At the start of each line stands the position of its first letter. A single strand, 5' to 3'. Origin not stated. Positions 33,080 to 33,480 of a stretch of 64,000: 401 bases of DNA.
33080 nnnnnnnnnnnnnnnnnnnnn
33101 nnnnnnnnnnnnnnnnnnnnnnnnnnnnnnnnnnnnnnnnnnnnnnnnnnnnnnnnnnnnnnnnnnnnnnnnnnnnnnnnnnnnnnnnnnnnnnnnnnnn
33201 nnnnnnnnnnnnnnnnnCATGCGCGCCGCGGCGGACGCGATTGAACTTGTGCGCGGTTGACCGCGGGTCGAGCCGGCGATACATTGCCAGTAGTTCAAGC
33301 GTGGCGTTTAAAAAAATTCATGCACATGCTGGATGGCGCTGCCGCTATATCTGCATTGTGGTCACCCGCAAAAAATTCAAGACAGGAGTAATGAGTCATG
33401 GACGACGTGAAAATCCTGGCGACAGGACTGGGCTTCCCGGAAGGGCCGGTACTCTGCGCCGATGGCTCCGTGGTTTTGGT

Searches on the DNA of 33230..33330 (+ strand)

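Call 39: search_dna_similar(query=window:33230-33330:+, collection=plasmids, mode=distant, max_evalue=1, max_rows=20)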
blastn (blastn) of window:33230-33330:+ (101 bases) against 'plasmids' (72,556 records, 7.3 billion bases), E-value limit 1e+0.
No match.
